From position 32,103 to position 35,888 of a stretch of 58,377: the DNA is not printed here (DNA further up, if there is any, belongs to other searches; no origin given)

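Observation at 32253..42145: Split Rhs: shell and core-plus-toxin encoded as two separately secreted proteins with complementary breakpoints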

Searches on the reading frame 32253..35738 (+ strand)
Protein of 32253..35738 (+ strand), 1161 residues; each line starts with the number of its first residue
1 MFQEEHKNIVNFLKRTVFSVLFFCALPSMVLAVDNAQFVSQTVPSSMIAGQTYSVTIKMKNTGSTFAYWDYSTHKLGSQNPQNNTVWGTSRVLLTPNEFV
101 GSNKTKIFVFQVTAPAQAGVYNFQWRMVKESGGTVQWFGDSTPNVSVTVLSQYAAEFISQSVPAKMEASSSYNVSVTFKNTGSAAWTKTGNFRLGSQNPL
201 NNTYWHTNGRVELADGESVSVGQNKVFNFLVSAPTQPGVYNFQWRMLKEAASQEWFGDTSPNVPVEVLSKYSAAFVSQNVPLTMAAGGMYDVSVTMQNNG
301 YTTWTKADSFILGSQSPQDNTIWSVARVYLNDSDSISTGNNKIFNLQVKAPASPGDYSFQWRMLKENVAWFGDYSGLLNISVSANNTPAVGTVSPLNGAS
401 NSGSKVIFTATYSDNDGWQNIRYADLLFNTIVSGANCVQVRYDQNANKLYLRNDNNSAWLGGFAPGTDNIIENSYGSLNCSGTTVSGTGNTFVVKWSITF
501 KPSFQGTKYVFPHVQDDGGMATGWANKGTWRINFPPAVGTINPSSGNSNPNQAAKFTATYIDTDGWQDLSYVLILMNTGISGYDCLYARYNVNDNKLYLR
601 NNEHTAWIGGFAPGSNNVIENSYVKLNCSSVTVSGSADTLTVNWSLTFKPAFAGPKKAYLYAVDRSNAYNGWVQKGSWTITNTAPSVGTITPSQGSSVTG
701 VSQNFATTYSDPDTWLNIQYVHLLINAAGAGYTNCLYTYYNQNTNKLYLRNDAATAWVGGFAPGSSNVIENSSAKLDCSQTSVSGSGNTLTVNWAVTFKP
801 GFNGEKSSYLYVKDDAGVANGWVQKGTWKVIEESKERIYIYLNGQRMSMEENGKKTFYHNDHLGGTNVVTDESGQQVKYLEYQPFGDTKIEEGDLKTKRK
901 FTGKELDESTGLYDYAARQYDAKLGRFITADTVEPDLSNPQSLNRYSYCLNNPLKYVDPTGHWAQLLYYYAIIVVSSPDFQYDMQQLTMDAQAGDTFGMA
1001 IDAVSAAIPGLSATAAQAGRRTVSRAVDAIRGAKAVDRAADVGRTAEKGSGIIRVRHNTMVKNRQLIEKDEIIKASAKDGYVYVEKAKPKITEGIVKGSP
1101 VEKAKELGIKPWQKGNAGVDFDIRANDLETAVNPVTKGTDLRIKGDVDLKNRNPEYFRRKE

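Call 7: search_protein_families(library=pfam, proteins=[window:32253-35738:+], max_evalue=0.01)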
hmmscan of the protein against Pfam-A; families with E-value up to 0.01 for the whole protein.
window:32253-35738:+ (1161 aa): 3 families
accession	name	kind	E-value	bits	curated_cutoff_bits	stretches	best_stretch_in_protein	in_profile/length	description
PF16158.11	N_BRCA1_IG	-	4.6e-16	59.8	28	3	165-259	7-101/108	Ig-like domain from next to BRCA1 gene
PF03527.20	RHS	-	0.005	17.1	27.9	0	857-889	3-35/38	RHS protein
PF22074.2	Cep192_D5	-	0.0083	16.1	27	0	47-108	18-75/178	Cep192 domain 5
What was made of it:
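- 32349..33404 (+): Three NBR1-like Ig domains (aa 33-384). Pfam N_BRCA1_IG, E = 4.6e-16, three stretches (call 7).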

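Call 8: search_protein_families(library=ncbifam, proteins=[window:32253-35738:+], max_evalue=0.01)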
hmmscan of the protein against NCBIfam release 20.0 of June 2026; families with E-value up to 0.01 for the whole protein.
window:32253-35738:+ (1161 aa): 5 families
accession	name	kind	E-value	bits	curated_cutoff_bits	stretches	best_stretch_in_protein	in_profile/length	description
TIGR03696.1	Rhs_assc_core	domain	2.8e-23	82.2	32.5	1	882-962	1-76/76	RHS repeat-associated core domain-containing protein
NF041261.1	RHS_core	equivalog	1e-08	33.5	2000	1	854-961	1156-1260/1261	RHS element core protein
NF041895.1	choice_anch_V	domain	0.0003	20.9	42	1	39-123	41-126/150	choice-of-anchor V domain-containing protein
NF033814.1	copper_CopC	equivalog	0.004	17.5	95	0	100-129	63-92/107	copper homeostasis periplasmic binding protein CopC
NF007848.0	PRK10557.1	equivalog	0.0048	16.2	120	0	431-483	84-135/192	prepilin peptidase-dependent protein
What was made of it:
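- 34755..35138 (+): Last shell hairpin plus Rhs core plug (aa 835-962), ending in the DPTGH autocleavage motif. TIGR03696, 82 bits (call 8).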

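Call 11: find_encoding_contigs(protein=window:32253-35738:+, flank=10000, max_places=6)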
Protein window:32253-35738:+ (1161 aa): no gene with exactly this product is on record in the collection.
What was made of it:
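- Tried and rejected: It found no record (call 11).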

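Call 12: find_homologous_proteins(query=window:32253-35738:+, max_evalue=0.00001)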
Query window:32253-35738:+ (1161 aa): 692 proteins with E <= 0.00001 among 8000 candidates; the best 120 are listed.
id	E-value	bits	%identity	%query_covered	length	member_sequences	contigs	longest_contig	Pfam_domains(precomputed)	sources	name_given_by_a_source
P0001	0.0e+0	1086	40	35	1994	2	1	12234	PF10989.14,PF16158.12,PF16656.12,PF07679.23,PF13895.13,PF13205.13,PF13927.13,PF16116.11,PF07705.18,PF00041.28,PF27624.1,PF04234.19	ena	-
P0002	5.6e-264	897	44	31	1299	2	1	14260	PF10989.14,PF07691.18,PF00207.29,PF16116.11,PF07705.18,PF03504.19,PF16158.12,PF23619.2,PF10633.16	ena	-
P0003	7.6e-247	840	43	30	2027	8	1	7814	PF10989.14,PF13473.13,PF16116.11,PF07705.18,PF16158.12,PF07995.18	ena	-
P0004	2.0e-242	826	44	30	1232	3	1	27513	PF10989.14,PF07705.18,PF16158.12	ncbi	-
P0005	3.4e-230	785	48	32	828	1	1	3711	PF24544.2,PF10989.14,PF25300.1,PF21633.4,PF16158.12,PF23619.2,PF03527.21,PF21027.4,PF16116.11,PF02018.24,PF07705.18,PF10633.16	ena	-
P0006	3.3e-212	726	44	30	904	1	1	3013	PF10989.14,PF16116.11,PF07705.18,PF16158.12,PF25023.2,PF27624.1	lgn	-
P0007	3.4e-203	696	46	39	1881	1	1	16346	PF13360.14,PF13570.14,PF13860.13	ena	-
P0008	6.4e-199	682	49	29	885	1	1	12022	PF16353.12,PF25300.1,PF06280.19,PF17957.8,PF16116.11,PF07705.18,PF16158.12,PF23619.2,PF10633.16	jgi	jgi:alkylated DNA repair dioxygenase AlkB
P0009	4.3e-198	679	49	28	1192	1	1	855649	PF00413.31,PF10989.14,PF06280.19,PF22352.3,PF07691.18,PF16116.11,PF07705.18,PF16158.12,PF05345.19,PF10633.16,PF18911.7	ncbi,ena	-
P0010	1.5e-196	674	40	30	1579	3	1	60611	PF16158.12,PF27624.1,PF07995.18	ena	-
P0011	9.2e-187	641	37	30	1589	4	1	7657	PF07705.18,PF16158.12,PF27624.1,PF07995.18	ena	-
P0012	3.2e-181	623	49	30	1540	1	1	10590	PF21633.4,PF04151.22,PF01833.31,PF13473.13,PF16116.11,PF07705.18,PF16158.12,PF01835.26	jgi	jgi:alkylated DNA repair dioxygenase AlkB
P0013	8.8e-180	618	44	32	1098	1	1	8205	PF10989.14,PF21633.4,PF04314.19,PF16116.11,PF02018.24,PF07705.18,PF16158.12,PF25023.2,PF10633.16,PF27624.1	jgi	jgi:RHS repeat-associated protein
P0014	1.9e-179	617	42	31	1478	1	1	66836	PF06280.19,PF00090.26,PF03372.30,PF07705.18,PF16158.12,PF19030.7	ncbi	-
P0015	3.3e-178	613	47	31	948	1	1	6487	PF10989.14,PF25300.1,PF21633.4,PF16116.11,PF02018.24,PF07705.18,PF16158.12,PF10633.16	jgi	jgi:RHS repeat-associated protein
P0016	1.7e-166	574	48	30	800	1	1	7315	PF24544.2,PF25300.1,PF21633.4,PF16116.11,PF02018.24,PF07705.18,PF16158.12,PF23619.2,PF10633.16,PF04597.20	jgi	jgi:RHS repeat-associated protein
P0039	1.8e-140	488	50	29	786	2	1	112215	PF24544.2,PF10989.14,PF16116.11,PF07705.18,PF16158.12,PF25023.2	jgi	jgi:RHS repeat-associated protein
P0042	5.8e-138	480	48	30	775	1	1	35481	PF24544.2,PF10989.14,PF16116.11,PF07705.18,PF16158.12,PF25023.2,PF10633.16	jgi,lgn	jgi:RHS repeat-associated protein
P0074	4.6e-106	374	49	20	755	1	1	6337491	PF01844.30,PF07705.18,PF16158.12,PF25023.2,PF03527.21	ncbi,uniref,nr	ncbi:NBR1-Ig-like domain-containing protein [Pseudoduganella armeniaca]|uniref:HNH nuclease domain-c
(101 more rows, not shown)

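Call 14: find_encoding_contigs(protein=P0074, flank=10000, max_places=2)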
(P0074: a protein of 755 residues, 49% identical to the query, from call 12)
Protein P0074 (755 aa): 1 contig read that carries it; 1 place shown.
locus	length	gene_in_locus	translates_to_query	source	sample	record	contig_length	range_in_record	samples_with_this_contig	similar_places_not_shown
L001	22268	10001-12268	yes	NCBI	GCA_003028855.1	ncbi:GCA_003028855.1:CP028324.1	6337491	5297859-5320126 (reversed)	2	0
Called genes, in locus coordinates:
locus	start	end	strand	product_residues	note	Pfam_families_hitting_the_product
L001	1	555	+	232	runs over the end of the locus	PF00881:Nitroreductase, PF14512:TM1586_NiRdase (faint)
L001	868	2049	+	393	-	PF00768:Peptidase_S11, PF02113:Peptidase_S13 (faint), PF13354:Beta-lactamase2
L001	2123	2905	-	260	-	PF09339:HTH_IclR, PF12802:MarR_2 (weak), PF01614:IclR_C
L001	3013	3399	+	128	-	PF01219:DAGK_prokar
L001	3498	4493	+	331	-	PF13416:SBP_bac_8 (weak), PF01547:SBP_bac_1, PF13531:SBP_bac_11, PF13343:SBP_bac_6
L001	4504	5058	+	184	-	PF06821:Ser_hydrolase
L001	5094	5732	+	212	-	PF00578:AhpC-TSA, PF08534:Redoxin, PF10417:1-cysPrx_C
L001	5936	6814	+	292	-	PF00528:BPD_transp_1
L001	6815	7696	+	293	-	PF00528:BPD_transp_1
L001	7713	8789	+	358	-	PF02463:SMC_N (weak), PF00005:ABC_tran, PF13304:AAA_21 (weak), PF17850:CysA_C_terminal, PF12857:TOBE_3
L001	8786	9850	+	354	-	PF00126:HTH_1, PF03466:LysR_substrate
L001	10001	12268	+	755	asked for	PF07705:CARDB (faint), PF16158:N_BRCA1_IG, PF25023:TEN_YD-shell, PF03527:RHS (faint), PF01844:HNH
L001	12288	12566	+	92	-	-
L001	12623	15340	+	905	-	PF05593:RHS_repeat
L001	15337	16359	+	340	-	PF05593:RHS_repeat (faint), PF25023:TEN_YD-shell (faint)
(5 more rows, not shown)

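Call 15: find_encoding_contigs(protein=P0039, flank=10000, max_places=2)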
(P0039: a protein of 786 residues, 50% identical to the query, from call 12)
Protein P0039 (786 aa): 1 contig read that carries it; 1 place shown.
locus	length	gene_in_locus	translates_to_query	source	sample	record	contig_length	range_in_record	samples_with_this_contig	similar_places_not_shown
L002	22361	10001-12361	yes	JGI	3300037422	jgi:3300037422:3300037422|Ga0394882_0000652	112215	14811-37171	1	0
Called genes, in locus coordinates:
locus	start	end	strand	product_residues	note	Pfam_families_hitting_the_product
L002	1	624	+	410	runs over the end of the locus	PF01494:FAD_binding_3, PF13450:NAD_binding_8 (faint), PF01494:FAD_binding_3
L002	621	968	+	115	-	PF01042:Ribonuc_L-PSP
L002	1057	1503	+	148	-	PF00581:Rhodanese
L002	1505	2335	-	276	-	PF13284:DUF4072 (weak), PF00702:Hydrolase, PF12710:HAD, PF08282:Hydrolase_3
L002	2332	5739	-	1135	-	PF17757:UvrB_inter, PF21132:MFD_D3, PF02559:CarD_TRCF_RID, PF00270:DEAD, PF04851:ResIII, PF00271:Helicase_C, PF03461:TRCF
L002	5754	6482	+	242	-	PF01128:IspD, PF12804:NTP_transf_3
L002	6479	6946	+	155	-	PF02542:YgbB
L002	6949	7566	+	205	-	PF04299:FMN_bind_2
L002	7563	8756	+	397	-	PF00070:Pyr_redox (faint), PF00890:FAD_binding_2 (weak), PF01266:DAO, PF03486:HI0933_like (faint), PF07992:Pyr_redox_2 (weak), PF13450:NAD_binding_8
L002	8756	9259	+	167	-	PF02834:LigT_PEase, PF13563:2_5_RNA_ligase2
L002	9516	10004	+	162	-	PF25023:TEN_YD-shell, PF05593:RHS_repeat (weak)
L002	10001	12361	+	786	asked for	PF07705:CARDB (faint), PF16116:DUF4832 (faint), PF24544:Ig_TPPC8_2nd (faint), PF10989:DUF2808 (faint), PF16158:N_BRCA1_IG, PF25023:TEN_YD-shell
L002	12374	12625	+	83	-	-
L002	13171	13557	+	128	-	-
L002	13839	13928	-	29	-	-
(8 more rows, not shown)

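Call 16: find_encoding_contigs(protein=P0016, flank=10000, max_places=2)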
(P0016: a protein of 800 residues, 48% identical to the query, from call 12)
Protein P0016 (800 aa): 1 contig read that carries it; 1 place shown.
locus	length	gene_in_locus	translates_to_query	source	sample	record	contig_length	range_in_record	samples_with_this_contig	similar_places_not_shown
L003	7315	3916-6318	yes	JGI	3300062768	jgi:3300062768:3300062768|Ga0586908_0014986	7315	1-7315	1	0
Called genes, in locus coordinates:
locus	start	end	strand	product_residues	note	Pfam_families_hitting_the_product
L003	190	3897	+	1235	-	PF20148:DUF6531, PF25023:TEN_YD-shell, PF05593:RHS_repeat (weak), PF25023:TEN_YD-shell, PF05593:RHS_repeat, PF25023:TEN_YD-shell (weak)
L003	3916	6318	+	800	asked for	PF21633:MOV-10_Ig-like (faint), PF02018:CBM_4_9 (faint), PF04597:Ribophorin_I (faint), PF07705:CARDB (faint), PF10633:NPCBM_assoc (faint), PF16116:DUF4832 (faint), PF16158:N_BRCA1_IG, PF16158:N_BRCA1_IG, +3 more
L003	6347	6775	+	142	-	-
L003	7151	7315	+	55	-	?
